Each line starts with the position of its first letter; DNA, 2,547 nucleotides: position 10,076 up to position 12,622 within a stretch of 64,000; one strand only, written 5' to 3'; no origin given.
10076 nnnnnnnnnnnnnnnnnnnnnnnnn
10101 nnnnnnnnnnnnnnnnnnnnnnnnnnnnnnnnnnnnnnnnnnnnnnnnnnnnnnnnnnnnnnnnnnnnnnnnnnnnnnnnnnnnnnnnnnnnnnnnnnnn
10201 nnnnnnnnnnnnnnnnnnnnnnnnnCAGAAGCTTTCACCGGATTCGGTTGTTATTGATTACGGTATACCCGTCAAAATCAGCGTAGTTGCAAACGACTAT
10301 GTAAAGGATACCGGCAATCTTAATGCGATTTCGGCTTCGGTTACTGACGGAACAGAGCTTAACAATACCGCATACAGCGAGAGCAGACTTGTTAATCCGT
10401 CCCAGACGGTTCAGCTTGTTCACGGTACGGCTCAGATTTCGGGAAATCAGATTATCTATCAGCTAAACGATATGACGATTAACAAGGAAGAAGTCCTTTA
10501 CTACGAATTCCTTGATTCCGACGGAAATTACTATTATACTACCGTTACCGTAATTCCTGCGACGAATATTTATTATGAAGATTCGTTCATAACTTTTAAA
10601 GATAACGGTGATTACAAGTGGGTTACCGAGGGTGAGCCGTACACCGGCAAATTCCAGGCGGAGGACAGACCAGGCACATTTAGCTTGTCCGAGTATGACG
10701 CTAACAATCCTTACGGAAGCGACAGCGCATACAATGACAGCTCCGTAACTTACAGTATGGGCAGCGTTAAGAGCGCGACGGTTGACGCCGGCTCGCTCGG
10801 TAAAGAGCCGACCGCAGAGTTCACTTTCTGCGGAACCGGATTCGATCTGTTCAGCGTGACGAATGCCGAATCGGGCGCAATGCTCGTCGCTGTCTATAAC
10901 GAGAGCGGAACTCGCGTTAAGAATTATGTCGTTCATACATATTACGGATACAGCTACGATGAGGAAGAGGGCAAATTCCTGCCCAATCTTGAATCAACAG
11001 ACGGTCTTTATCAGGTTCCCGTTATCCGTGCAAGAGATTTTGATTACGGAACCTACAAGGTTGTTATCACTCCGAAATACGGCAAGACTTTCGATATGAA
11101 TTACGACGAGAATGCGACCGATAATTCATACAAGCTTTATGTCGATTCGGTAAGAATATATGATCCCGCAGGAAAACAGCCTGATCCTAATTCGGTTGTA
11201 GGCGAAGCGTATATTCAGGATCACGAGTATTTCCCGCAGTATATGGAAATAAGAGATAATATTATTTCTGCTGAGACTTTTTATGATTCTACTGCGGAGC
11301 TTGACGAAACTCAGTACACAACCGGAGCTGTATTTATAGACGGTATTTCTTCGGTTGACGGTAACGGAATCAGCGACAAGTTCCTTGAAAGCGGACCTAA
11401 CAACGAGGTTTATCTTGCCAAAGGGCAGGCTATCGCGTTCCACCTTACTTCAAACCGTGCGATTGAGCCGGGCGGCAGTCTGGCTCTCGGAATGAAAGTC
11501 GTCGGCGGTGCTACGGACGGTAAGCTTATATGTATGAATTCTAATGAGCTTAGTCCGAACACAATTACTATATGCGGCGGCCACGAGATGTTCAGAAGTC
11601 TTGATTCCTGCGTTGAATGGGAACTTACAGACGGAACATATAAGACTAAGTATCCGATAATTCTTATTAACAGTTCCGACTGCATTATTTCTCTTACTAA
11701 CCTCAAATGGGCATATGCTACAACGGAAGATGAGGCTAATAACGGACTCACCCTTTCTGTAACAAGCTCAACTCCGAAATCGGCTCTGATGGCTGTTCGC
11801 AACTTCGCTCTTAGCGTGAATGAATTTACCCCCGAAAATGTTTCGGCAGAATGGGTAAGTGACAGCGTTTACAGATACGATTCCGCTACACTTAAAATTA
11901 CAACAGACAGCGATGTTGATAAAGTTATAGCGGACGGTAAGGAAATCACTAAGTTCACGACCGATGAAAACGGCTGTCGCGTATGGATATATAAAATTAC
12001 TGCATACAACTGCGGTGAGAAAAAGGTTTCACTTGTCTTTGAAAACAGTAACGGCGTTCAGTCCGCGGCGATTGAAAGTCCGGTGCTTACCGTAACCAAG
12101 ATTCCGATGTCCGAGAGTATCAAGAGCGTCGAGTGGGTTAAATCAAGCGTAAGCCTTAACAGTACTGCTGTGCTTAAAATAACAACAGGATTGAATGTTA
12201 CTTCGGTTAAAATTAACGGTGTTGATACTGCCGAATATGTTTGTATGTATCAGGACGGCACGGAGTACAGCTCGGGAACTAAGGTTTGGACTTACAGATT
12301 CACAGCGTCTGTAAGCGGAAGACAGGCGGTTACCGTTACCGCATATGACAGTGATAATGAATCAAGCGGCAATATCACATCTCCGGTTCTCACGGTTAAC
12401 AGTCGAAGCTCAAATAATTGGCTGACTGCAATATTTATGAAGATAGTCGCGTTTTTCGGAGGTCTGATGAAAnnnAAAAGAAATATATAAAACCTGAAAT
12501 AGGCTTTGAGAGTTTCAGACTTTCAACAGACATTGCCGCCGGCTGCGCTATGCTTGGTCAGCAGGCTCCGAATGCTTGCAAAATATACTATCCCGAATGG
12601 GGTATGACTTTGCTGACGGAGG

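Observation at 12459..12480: Peptide gene is translationally coupled to a 1388-aa vWA/CnaB surface protein (ATGA overlap)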

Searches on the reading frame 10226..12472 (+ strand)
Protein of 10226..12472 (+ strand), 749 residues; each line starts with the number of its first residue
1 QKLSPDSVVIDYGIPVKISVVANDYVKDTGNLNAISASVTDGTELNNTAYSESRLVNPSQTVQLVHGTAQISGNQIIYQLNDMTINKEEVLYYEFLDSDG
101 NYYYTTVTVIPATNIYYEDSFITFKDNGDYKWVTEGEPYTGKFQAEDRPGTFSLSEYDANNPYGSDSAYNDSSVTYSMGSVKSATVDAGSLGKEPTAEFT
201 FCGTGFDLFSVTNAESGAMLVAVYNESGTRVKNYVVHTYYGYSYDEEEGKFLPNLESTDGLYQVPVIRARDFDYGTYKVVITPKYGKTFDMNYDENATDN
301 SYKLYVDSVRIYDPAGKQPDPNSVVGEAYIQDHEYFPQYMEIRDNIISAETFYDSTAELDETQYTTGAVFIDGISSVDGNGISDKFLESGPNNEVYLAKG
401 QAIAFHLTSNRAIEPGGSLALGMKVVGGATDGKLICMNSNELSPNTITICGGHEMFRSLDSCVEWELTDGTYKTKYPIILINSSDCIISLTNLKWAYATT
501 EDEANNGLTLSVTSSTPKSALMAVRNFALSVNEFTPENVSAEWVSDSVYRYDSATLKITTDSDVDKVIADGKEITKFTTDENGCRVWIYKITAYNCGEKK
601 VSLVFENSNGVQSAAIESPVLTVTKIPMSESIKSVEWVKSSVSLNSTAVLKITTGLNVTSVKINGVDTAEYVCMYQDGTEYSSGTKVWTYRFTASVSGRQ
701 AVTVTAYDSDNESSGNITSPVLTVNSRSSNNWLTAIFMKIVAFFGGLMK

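Call 19: find_homologous_proteins(query=window:10226-12178:+, max_evalue=0.00001)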
Query window:10226-12178:+ (651 aa): 182 proteins with E <= 0.00001 among 8000 candidates; the best 120 are listed.
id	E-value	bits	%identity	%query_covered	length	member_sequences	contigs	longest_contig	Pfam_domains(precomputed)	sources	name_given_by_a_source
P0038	6.2e-237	806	66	84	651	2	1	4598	-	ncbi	ncbi:MAG: hypothetical protein ACI4W6_02760, partial [Acutalibacteraceae bacterium]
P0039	1.5e-170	587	50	91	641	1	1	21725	-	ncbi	-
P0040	2.5e-152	527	62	60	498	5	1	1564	-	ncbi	ncbi:MAG: hypothetical protein ACI4XE_08695, partial [Acutalibacteraceae bacterium]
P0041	2.1e-140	487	48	83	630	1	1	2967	-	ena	-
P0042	1.9e-134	468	47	82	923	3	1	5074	PF09479.17,PF07554.20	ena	-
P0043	2.5e-122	428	40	90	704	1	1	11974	-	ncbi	-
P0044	6.5e-108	380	39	94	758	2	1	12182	-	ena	-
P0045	3.5e-104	368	38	98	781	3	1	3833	-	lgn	-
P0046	1.1e-99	353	49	37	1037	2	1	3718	-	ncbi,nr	ncbi:MAG: hypothetical protein IJL26_07505, partial [Clostridia bacterium]|nr:hypothetical protein [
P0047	4.8e-88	314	34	98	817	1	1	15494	-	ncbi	-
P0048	1.8e-87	313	35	88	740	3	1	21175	-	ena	-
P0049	1.3e-83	300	36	94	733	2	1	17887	-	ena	-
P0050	3.7e-83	298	35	96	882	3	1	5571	-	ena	-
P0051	1.2e-79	287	36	96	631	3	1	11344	-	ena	-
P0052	1.5e-79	286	44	51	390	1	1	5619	-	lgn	-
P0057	1.9e-75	273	45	49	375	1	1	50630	-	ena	-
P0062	2.2e-69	253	34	82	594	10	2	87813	-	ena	-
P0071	3.0e-62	229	36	82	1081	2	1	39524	-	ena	-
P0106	1.7e-52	197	33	94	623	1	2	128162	-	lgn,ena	-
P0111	3.4e-52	196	35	75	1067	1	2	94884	-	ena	-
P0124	3.7e-51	193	32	81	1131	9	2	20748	PF00395.26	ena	-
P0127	1.2e-50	191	35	81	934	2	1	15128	PF00395.26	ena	-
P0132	2.3e-50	190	33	63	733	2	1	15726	PF09479.17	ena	-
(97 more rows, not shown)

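Call 22: find_encoding_contigs(protein=P0106, flank=6000, max_places=3)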
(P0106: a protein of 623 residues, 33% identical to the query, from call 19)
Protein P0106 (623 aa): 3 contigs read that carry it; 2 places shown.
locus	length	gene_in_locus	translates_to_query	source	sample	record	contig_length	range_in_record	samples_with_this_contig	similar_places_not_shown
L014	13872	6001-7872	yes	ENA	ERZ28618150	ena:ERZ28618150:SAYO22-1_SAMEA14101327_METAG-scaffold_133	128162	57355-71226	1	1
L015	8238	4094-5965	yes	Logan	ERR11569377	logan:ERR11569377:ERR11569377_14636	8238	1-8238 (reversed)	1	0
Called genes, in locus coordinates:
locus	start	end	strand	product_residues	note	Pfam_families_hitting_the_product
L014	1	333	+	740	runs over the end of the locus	PF23139:OB_YrrC, PF14490:HHH_RecD2, PF13086:AAA_11 (faint), PF13604:AAA_30, PF13245:AAA_19, PF01443:Viral_helicase1 (weak), PF18335:SH3_13, PF13538:UvrD_C_2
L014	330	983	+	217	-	PF18912:DZR_2, PF00156:Pribosyltran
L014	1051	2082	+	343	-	PF00022:Actin, PF06723:MreB_Mbl, PF00012:HSP70, PF14450:FtsA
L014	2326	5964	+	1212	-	PF00728:Glyco_hydro_20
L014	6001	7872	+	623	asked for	-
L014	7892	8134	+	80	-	-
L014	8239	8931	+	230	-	-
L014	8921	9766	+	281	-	PF27840:ScmC (weak)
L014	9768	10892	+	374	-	PF04055:Radical_SAM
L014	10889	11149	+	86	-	PF05402:PqqD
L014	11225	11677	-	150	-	-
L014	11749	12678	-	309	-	PF12146:Hydrolase_4, PF00561:Abhydrolase_1, PF12697:Abhydrolase_6, PF00326:Peptidase_S9 (faint)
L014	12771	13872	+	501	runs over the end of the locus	PF00370:FGGY_N, PF02782:FGGY_C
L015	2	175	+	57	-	?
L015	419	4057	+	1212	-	PF00728:Glyco_hydro_20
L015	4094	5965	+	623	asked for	-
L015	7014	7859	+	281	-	PF27840:ScmC (weak)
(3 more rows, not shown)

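Call 23: find_encoding_contigs(protein=P0111, flank=6000, max_places=2)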
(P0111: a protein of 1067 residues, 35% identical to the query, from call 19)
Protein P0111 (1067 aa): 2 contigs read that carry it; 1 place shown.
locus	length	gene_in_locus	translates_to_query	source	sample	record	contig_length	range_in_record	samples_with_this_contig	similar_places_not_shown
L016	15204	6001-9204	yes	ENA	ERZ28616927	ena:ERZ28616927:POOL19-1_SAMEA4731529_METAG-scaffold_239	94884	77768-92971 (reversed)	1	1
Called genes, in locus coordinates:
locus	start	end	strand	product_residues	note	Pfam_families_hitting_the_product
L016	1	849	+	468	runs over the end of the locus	PF19295:SufBD_N, PF01458:SUFBD_core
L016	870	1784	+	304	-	PF01458:SUFBD_core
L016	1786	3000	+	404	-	PF00155:Aminotran_1_2, PF00266:Aminotran_5, PF01041:DegT_DnrJ_EryC1, PF01212:Beta_elim_lyase, PF01053:Cys_Met_Meta_PP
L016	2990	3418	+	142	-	PF01592:NifU_N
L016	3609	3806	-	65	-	PF00269:SASP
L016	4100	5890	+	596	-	PF00728:Glyco_hydro_20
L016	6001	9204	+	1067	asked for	-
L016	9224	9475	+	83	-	-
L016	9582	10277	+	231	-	-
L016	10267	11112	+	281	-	PF27840:ScmC (weak)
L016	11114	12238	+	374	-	PF04055:Radical_SAM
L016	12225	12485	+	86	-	PF05402:PqqD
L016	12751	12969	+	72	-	-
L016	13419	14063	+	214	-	PF00834:Ribul_P_3_epim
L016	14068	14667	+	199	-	PF21176:RecR_HhH, PF02132:RecR_ZnF (weak), PF13662:Toprim_4, PF01751:Toprim, PF21175:RecR_C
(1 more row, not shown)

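Call 24: find_encoding_contigs(protein=P0062, flank=6000, max_places=2)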
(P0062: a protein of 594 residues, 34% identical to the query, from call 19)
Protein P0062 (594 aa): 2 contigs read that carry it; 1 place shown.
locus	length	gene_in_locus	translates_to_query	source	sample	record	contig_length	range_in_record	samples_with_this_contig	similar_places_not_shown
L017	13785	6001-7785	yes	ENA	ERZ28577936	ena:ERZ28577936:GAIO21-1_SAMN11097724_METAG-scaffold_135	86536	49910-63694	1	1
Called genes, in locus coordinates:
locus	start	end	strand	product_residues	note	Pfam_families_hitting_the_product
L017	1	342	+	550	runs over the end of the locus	PF08448:PAS_4 (faint), PF13188:PAS_8 (faint), PF13596:PAS_10 (faint), PF00512:HisKA, PF02518:HATPase_c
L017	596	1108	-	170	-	-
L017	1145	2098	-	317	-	-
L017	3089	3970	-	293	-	-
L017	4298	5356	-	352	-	-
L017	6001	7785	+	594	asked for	-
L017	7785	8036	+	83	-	-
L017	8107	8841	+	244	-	-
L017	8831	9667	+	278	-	PF27840:ScmC (weak)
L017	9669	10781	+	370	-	PF04055:Radical_SAM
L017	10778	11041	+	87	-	PF05402:PqqD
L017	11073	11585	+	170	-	PF02357:NusG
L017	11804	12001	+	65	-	-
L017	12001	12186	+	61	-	-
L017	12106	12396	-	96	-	PF06961:DUF1294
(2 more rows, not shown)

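Call 25: find_encoding_contigs(protein=P0124, flank=6000, max_places=2)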
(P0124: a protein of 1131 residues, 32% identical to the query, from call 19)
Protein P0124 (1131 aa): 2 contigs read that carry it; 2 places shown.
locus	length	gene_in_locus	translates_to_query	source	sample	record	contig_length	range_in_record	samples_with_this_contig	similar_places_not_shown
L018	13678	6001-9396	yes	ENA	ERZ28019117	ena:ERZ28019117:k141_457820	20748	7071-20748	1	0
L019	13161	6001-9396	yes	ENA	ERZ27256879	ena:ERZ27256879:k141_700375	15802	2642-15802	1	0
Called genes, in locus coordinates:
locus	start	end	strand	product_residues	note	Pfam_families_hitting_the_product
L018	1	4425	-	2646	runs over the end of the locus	PF18998:Flg_new_2 (weak), PF27189:YkzU, PF09992:NAGPA, PF00395:SLH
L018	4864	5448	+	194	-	-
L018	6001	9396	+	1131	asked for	PF00395:SLH (weak)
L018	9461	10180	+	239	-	PF27840:ScmC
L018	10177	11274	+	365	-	PF04055:Radical_SAM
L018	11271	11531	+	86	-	PF05402:PqqD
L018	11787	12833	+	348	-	PF02661:Fic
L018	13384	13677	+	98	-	?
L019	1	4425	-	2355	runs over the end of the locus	?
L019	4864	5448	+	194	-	-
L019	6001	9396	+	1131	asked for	PF00395:SLH (weak)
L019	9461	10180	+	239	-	PF27840:ScmC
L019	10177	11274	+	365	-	PF04055:Radical_SAM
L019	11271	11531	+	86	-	PF05402:PqqD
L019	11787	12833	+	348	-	PF02661:Fic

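Call 38: predict_structure(alignment_id=A3)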
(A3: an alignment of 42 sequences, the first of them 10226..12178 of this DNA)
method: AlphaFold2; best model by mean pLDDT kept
length: 651 residues; sequences in the alignment: 42
mean_pLDDT: 85.9   pTM: 0.75
mean pLDDT of the five models: 85.9, 82.2, 80.3, 80.0, 78.7
residues with pLDDT >= 90: 323; 70-90: 263; 50-70: 43; < 50: 22
segments of 3 or more residues with pLDDT < 50: 631-651
pLDDT, mean of each block of 10 residues (from residue 1): 78 93 78 95 89 95 97 95 95 92 93 94 97 93 89 74 85 82 95 96 95 89 97 91 78 74 86 96 92 87 94 92 91 88 88 83 89 70 77 82 92 76 86 89 82 87 87 92 91 85 68 90 77 73 90 93 90 90 92 88 85 85 75 45 40 29
secondary structure, 60 per line:
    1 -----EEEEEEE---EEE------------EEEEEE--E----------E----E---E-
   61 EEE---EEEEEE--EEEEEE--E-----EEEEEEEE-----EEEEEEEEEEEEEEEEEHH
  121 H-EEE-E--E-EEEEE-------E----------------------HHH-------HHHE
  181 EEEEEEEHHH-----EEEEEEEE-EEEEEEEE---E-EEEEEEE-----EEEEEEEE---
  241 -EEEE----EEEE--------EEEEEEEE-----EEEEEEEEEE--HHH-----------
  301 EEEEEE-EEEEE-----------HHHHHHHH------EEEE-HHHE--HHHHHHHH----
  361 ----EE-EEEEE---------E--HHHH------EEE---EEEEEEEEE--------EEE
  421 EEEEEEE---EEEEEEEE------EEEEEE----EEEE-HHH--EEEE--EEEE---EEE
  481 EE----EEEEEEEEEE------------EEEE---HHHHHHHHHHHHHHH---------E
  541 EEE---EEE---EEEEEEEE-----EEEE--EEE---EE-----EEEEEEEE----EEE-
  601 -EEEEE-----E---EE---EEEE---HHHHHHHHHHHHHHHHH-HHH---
elements in order: E6-12 E16-18 E31-36 E61-63 E67-72 E75-80 E89-96 E102-118 E123-125 E132-136 E180-187 E196-203 E205-212 E218-224 E230-237 E242-245 E250-253 E262-269 E275-284 E301-306 E308-312 H324-331 E338-341 H349-356 E368-372 H385-388 E395-397 E401-409 E418-427 E431-438 E445-450 E455-458 E465-468 E471-474 E478-482 E487-496 E509-512 H516-530 E540-543 E547-549 E553-560 E566-569 E572-574 E585-592 E597-599 E602-606 E621-624 H628-644

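Call 41: fold_search(model_id=the predicted structure, library=pdb)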
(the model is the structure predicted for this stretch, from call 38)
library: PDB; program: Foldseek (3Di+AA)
matches with E <= 10: 1972; with E <= 0.001: 65
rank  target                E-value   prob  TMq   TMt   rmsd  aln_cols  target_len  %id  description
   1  6v7l_C                5.9e-07  0.99  0.15  0.23  24.6       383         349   11  The structure of the P212121 crystal form of canavalin at 173 K (released 2020-02-19)
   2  7kwb_A                5.9e-07  0.98  0.13  0.18  24.3       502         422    8  Surface glycan-binding protein B from Bacteroides thetaiotaomicron (released 2021-02-17)
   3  6v7l_B                9.0e-07  1.00  0.15  0.25  24.2       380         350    9  The structure of the P212121 crystal form of canavalin at 173 K (released 2020-02-19)
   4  8beg_A                1.1e-06  0.66  0.10  0.10  34.3       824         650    7  Structure of Ig-like domains from PrgB (released 2022-11-30)
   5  6v7l_A                1.9e-06  0.99  0.15  0.24  21.9       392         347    9  The structure of the P212121 crystal form of canavalin at 173 K (released 2020-02-19)
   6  8k35_A                2.9e-06  0.60  0.11  0.09  41.7       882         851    9  Structure of the bacteriophage lambda tail tip complex (released 2023-11-15)
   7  4ofy_D                3.9e-06  0.97  0.11  0.17  35.4       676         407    8  Crystal Structure of the Complex of SYG-1 D1-D2 and SYG-2 D1-D4 (released 2014-02-19)
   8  3prx_B                4.4e-06  0.75  0.11  0.07  33.6       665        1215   10  Structure of Complement C5 in Complex with CVF and SSL7 (released 2011-01-19)
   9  9ijj_C                9.2e-06  0.41  0.09  0.07  35.9       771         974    8  In situ structure of the central apparatus in mouse sperm axoneme. (released 2025-06-04)
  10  9e7m_Ja               9.7e-06  0.63  0.10  0.08  40.9       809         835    9  In situ cryoEM structure of bacteriophage Ur-lambda tail tip complex (released 2025-11-05)
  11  6fhj                  1.1e-05  0.97  0.12  0.08  24.8       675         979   10  Structural dynamics and catalytic properties of a multi-modular xanthanase, native. (released 2018-08-29)
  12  7b2m_A                1.7e-05  0.80  0.10  0.10  21.8       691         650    8  Cryo-EM structure of complement C4b in complex with nanobody E3 (released 2022-03-02)
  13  2eid                  1.8e-05  0.80  0.13  0.13  27.2       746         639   10  Galactose Oxidase W290G mutant (released 2007-04-24)
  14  9flp_A                1.8e-05  0.41  0.11  0.08  87.3       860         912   10  CryoEM structure of the neck (1403-2314) in the grappling hook protein A (GhpA) in the bacterium Aureispira sp. CCB-QB (released 2024-10-16)
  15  1l3w                  2.6e-05  0.47  0.11  0.12  47.1       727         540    9  C-cadherin Ectodomain (released 2002-04-26)
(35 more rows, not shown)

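Call 58: find_encoding_contigs(protein=P0127, flank=5000, max_places=1)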
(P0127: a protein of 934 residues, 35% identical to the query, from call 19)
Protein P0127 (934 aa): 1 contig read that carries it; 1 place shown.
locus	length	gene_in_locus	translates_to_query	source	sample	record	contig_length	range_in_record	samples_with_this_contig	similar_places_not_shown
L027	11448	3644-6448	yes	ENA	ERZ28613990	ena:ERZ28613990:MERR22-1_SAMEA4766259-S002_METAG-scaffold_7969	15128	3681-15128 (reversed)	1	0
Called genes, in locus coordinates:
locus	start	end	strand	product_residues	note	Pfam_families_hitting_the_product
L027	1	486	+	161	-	?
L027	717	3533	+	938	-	-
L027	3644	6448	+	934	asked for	PF00395:SLH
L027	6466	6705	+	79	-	-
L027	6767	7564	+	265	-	-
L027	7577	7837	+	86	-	PF05402:PqqD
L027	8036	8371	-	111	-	PF01035:DNA_binding_1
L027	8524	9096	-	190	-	PF17774:YlmH_RBD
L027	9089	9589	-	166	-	PF03167:UDG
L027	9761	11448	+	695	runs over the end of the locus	PF00501:AMP-binding, PF00196:GerE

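Call 59: find_encoding_contigs(protein=P0132, flank=5000, max_places=1)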
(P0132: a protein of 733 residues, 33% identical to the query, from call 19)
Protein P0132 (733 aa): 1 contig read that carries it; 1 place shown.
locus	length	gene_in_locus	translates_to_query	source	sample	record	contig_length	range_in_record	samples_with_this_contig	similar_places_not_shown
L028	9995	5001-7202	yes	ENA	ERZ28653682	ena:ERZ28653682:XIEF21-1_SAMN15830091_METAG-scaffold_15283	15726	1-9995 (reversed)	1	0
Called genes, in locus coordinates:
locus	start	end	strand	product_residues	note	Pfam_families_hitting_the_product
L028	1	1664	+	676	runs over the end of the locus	PF00672:HAMP (weak), PF07228:SpoIIE, PF13581:HATPase_c_2, PF02518:HATPase_c (weak)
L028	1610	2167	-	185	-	-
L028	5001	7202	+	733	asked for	PF09479:Flg_new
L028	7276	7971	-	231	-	PF00596:Aldolase_II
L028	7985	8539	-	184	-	PF14277:DUF4364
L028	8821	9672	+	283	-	PF00119:ATP-synt_A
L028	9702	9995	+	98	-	?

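Call 60: find_encoding_contigs(protein=P0057, flank=5000, max_places=1)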
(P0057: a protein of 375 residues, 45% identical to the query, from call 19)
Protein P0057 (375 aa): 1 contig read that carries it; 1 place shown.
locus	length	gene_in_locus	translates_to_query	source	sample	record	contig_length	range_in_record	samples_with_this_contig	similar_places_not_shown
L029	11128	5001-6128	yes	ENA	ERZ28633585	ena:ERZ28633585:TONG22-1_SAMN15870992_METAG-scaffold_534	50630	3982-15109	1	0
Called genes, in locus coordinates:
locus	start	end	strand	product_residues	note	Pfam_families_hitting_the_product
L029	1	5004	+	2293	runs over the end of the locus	-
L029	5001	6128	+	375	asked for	-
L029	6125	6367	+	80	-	-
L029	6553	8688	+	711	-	PF13229:Beta_helix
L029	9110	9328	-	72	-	PF13443:HTH_26, PF01381:HTH_3 (faint)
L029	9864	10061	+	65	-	-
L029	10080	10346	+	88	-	-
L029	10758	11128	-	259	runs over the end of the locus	-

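Call 61: find_encoding_contigs(protein=P0071, flank=5000, max_places=1)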
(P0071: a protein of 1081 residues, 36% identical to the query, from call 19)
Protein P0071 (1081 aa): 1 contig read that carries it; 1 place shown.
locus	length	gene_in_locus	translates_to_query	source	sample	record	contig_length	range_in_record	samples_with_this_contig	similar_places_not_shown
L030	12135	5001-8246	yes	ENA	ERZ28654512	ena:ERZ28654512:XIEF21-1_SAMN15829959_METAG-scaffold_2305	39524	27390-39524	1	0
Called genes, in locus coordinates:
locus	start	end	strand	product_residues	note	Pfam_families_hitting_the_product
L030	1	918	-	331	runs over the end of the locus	PF02899:Phage_int_SAM_1 (weak), PF13495:Phage_int_SAM_4, PF00589:Phage_integrase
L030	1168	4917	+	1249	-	-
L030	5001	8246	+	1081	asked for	-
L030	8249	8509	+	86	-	-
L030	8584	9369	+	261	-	-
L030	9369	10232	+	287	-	PF27840:ScmC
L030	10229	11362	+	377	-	PF04055:Radical_SAM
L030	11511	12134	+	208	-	?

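Call 80: search_protein_families(library=padloc, proteins=[window:10226-12472:+], max_evalue=0.01)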
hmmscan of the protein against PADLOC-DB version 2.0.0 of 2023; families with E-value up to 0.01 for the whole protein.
window:10226-12472:+ (749 aa): 0 families
